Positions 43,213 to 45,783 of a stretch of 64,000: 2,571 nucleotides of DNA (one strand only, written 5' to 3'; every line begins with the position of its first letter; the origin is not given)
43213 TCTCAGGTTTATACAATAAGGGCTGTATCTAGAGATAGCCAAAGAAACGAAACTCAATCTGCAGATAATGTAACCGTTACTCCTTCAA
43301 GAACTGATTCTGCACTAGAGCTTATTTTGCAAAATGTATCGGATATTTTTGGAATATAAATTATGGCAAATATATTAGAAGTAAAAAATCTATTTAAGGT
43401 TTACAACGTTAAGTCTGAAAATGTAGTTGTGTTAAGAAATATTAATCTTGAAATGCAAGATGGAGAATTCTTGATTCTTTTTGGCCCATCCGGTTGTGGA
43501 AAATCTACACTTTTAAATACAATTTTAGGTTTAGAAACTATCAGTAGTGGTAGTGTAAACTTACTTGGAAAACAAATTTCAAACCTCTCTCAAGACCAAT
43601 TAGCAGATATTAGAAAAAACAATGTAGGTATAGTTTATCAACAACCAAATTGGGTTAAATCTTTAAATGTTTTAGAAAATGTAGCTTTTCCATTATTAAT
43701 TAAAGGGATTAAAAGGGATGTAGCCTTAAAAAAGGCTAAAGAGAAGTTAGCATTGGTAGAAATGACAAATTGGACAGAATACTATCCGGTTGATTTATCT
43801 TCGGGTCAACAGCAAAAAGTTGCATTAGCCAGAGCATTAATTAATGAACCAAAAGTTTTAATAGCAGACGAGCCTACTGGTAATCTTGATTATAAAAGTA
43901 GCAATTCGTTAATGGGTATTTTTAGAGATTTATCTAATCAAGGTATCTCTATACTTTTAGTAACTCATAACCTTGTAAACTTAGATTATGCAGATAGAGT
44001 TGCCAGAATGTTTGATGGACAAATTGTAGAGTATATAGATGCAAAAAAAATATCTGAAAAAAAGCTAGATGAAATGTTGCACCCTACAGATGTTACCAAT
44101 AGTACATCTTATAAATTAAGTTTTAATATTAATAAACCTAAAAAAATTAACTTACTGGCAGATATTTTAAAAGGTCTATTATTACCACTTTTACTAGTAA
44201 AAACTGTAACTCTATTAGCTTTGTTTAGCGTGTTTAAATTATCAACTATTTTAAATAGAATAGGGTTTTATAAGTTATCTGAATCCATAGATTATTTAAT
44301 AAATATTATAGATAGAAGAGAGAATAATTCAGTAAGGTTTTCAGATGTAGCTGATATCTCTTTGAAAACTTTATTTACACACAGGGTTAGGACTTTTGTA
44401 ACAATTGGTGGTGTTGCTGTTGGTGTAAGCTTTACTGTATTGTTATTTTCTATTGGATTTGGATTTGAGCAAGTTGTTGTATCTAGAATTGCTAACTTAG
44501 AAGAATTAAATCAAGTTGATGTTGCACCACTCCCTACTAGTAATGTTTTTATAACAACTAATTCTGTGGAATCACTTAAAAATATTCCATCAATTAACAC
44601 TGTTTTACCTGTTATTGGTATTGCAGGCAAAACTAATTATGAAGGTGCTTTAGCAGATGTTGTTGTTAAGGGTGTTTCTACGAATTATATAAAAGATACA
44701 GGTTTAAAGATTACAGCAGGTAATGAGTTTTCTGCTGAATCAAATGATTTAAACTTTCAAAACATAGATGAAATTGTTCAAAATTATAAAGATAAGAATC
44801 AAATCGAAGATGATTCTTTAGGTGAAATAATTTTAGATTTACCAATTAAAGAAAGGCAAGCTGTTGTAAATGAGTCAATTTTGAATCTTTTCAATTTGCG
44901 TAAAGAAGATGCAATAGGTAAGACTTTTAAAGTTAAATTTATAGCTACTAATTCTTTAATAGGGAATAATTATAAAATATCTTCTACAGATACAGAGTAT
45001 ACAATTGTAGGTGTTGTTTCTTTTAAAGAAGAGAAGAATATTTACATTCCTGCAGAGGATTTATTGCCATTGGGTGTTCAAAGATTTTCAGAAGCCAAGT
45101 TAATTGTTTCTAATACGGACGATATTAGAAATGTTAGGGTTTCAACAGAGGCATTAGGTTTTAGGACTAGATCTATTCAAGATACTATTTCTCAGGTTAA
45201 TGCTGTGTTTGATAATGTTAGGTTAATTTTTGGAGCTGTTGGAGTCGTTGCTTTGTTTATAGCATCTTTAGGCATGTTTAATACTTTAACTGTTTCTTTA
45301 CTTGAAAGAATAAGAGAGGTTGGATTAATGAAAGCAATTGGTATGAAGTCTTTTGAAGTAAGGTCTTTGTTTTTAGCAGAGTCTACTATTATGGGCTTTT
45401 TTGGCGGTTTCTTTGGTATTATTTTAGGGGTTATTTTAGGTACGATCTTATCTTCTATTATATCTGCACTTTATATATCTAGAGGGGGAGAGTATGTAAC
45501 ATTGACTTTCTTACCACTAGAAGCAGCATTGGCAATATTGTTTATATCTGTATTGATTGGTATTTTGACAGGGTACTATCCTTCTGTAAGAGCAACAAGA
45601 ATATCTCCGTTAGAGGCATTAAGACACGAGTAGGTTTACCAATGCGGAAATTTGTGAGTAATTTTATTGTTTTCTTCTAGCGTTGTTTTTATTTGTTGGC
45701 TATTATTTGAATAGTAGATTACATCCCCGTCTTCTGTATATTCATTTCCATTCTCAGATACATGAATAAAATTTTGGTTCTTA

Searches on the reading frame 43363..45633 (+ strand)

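Call 75: search_protein_families(library=pfam, max_evalue=0.00001, proteins=[window:43363-45633:+])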
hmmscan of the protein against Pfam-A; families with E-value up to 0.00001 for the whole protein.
window:43363-45633:+ (756 aa): 4 families
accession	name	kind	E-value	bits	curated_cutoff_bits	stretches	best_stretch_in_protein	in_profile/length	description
PF00005.33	ABC_tran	-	3.2e-32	112.4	25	1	24-172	1-136/137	ABC transporter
PF02687.27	FtsX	-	7.2e-16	58.8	25.5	1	625-749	2-120/120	FtsX-like permease C-terminal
PF12704.14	MacB_PCD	-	6.6e-14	53.1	27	1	344-573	1-177/207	MacB-like periplasmic core domain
PF13304.12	AAA_21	-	4.2e-10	40.6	27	0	136-205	206-301/304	AAA domain, putative AbiEii toxin, Type IV TA system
